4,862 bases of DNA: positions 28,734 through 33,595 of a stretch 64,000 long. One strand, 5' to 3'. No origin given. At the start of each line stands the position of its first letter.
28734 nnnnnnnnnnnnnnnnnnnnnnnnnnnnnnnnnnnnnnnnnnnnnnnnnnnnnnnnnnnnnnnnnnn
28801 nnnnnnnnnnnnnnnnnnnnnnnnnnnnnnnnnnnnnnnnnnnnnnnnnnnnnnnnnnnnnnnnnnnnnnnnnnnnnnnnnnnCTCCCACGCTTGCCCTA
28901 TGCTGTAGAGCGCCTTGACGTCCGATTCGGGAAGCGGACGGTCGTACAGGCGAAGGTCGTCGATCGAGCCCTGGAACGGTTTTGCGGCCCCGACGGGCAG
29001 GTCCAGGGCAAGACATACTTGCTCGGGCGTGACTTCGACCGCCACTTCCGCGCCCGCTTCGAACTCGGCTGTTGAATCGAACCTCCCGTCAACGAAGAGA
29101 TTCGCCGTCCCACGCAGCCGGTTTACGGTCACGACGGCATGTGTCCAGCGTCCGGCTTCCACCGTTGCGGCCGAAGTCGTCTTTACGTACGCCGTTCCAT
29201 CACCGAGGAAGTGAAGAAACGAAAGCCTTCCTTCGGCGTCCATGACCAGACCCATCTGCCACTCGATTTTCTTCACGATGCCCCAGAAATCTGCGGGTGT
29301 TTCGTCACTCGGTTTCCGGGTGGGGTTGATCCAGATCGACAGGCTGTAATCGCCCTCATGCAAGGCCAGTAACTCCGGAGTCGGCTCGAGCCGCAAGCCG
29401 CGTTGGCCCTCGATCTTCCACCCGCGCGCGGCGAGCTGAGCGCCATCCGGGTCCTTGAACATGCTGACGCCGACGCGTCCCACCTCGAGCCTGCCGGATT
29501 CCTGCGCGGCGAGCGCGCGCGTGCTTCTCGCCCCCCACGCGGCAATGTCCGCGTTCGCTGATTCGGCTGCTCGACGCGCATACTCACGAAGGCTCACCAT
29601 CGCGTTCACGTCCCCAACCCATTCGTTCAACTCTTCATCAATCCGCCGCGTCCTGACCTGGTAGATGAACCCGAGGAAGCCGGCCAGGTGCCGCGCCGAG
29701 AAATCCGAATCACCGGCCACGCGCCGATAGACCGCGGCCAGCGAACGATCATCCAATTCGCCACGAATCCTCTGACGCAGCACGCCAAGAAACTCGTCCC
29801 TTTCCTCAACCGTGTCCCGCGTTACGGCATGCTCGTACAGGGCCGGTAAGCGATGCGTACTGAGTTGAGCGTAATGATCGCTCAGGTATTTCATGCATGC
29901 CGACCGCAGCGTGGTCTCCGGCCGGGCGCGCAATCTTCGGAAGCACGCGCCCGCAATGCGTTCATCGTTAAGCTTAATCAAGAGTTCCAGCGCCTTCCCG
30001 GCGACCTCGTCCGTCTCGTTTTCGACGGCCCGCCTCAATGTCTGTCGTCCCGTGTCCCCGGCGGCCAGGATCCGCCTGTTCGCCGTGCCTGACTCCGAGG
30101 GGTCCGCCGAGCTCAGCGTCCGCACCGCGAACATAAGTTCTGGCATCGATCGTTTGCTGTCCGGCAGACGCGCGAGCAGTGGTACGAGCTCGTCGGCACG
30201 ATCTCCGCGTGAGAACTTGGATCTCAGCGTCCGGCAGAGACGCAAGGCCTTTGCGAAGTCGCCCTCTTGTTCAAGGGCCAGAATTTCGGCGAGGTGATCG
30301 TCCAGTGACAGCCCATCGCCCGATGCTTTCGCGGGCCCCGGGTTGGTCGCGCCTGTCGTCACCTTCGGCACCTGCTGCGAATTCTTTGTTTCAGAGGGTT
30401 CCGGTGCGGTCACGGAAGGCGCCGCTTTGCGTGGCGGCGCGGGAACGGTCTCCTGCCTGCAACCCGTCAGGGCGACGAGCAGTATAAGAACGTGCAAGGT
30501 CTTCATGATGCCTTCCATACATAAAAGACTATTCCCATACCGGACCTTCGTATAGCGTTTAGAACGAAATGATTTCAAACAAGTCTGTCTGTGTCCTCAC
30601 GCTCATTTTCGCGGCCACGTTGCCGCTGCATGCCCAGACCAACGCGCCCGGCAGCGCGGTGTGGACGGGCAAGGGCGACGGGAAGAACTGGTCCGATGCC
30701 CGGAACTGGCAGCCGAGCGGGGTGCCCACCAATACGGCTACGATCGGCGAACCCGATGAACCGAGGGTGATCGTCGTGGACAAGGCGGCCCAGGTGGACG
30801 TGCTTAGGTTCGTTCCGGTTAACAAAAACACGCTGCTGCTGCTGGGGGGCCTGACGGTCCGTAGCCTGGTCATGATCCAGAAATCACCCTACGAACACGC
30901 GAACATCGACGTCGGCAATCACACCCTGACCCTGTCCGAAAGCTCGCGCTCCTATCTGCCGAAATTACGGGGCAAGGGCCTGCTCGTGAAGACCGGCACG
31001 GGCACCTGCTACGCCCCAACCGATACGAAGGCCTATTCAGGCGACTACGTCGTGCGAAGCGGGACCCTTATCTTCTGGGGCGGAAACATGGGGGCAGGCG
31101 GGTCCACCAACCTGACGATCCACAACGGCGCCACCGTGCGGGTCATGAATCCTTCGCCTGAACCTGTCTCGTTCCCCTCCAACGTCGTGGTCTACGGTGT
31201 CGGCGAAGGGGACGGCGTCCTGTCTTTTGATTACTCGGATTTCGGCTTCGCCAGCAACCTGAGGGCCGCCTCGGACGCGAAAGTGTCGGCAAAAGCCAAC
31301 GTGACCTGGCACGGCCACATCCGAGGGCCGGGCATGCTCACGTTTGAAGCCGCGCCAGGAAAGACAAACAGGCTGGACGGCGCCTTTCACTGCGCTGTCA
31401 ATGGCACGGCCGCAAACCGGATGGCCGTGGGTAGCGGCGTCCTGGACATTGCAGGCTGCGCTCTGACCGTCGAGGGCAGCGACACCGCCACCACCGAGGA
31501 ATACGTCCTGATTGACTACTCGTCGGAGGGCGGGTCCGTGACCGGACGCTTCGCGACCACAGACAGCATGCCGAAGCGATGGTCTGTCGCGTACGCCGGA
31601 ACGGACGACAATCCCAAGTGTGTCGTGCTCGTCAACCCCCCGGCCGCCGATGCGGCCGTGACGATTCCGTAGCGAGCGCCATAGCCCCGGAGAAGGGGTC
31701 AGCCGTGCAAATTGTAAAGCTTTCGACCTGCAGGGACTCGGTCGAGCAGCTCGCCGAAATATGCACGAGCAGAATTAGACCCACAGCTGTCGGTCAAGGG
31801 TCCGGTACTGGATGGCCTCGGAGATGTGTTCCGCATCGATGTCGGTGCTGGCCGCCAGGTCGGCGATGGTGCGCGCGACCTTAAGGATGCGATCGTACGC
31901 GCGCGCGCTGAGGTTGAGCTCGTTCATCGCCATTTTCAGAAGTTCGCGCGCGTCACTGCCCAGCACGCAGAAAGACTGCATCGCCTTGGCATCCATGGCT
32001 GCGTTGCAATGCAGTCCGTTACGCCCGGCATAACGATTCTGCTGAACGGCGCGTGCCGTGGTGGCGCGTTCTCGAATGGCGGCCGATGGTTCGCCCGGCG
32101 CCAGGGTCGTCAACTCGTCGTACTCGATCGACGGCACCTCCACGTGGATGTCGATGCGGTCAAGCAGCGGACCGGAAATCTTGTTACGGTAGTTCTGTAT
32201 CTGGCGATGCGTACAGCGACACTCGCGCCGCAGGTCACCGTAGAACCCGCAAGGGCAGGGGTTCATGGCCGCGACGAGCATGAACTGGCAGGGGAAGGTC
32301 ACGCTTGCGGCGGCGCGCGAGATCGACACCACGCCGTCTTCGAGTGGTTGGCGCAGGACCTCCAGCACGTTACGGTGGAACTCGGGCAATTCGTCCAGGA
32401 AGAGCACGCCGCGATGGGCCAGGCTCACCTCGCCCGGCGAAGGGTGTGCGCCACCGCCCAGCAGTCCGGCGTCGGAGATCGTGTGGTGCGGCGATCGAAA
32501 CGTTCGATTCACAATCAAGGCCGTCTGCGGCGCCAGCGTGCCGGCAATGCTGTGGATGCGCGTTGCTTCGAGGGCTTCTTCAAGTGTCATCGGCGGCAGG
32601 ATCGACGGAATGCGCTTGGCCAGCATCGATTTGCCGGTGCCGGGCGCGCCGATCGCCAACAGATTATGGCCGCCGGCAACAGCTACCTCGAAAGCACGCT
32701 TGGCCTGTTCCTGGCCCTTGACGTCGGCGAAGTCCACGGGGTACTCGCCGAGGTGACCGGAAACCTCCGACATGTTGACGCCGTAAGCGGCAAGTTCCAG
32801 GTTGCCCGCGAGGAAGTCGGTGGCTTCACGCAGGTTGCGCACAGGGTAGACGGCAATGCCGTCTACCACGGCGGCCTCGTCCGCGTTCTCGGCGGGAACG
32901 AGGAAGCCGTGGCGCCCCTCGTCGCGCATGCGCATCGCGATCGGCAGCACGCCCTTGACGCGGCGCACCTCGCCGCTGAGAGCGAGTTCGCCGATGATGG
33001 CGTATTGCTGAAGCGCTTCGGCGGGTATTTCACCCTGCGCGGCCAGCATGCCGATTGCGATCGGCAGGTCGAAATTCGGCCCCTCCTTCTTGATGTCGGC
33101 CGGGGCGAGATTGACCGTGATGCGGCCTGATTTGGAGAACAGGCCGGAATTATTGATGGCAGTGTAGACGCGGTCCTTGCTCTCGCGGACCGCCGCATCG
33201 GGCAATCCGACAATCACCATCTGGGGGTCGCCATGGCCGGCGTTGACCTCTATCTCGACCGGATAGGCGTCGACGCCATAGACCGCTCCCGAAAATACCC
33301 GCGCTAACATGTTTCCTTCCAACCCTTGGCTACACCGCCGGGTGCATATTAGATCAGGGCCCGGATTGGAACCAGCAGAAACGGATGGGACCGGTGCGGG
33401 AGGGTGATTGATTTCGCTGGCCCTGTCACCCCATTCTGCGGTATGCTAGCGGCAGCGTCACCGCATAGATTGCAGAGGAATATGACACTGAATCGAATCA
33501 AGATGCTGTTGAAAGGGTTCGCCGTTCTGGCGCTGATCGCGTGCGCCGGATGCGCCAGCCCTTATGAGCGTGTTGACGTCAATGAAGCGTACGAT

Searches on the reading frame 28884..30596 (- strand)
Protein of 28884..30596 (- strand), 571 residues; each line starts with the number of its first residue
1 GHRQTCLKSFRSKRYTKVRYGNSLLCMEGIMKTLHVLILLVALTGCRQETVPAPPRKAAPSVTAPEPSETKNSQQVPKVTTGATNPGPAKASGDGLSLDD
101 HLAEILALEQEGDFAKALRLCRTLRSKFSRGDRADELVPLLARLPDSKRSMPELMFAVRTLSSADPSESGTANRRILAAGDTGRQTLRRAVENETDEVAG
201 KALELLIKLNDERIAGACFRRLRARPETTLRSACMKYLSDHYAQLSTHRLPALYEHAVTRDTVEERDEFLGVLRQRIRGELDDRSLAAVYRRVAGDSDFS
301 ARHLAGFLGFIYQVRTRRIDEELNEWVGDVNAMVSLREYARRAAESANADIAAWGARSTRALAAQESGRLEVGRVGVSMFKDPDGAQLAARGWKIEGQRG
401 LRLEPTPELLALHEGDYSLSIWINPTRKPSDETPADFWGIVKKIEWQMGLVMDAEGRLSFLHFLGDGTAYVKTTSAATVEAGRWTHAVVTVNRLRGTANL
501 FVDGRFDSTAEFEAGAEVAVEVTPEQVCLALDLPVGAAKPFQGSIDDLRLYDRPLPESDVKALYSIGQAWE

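Call 32: search_protein_families(library=pfam, proteins=[window:28884-30596:-], max_evalue=0.00001)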
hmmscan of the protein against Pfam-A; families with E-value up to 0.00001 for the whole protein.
window:28884-30596:- (571 aa): 1 family
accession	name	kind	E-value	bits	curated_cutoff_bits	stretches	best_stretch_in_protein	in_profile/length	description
PF13385.13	Laminin_G_3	-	1.9e-19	70.7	27.6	1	410-560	12-150/151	Concanavalin A-like lectin/glucanases superfamily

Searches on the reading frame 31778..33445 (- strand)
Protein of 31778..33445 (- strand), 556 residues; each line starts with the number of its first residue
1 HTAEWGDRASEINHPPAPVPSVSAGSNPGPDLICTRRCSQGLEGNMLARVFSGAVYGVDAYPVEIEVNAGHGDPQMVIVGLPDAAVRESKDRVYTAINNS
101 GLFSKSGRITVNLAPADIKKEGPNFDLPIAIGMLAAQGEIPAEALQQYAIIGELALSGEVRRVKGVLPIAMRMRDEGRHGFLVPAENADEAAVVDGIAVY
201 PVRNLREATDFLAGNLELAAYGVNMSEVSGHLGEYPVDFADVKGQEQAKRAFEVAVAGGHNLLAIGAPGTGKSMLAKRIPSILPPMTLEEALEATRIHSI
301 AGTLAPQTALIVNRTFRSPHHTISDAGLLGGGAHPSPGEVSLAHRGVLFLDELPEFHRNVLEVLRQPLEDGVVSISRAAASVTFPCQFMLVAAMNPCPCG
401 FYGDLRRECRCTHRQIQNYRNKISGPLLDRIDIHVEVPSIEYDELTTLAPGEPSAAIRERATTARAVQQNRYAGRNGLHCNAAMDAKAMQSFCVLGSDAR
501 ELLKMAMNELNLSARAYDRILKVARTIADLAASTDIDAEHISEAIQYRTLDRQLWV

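Call 32: search_protein_families(library=pfam, proteins=[window:31778-33445:-], max_evalue=0.00001)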
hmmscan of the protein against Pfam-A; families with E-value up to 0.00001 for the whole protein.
window:31778-33445:- (556 aa): 5 families
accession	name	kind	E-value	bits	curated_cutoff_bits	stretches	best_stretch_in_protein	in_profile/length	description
PF01078.27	Mg_chelatase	-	1.2e-95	319.2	20.3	1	238-444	1-206/207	Magnesium chelatase, subunit ChlI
PF13541.12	ChlI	-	1.3e-43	148.2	27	1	65-187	1-121/121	Subunit ChlI of Mg-chelatase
PF13335.12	Mg_chelatase_C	-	1.4e-31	109.4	26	1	451-548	1-94/94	Magnesium chelatase, subunit ChlI C-terminal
PF07728.20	AAA_5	-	4.7e-09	36.8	22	1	262-398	2-125/139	AAA domain (dynein-related subfamily)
PF00493.29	MCM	-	1.7e-08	34.3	23.3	0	337-402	114-178/224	MCM P-loop domain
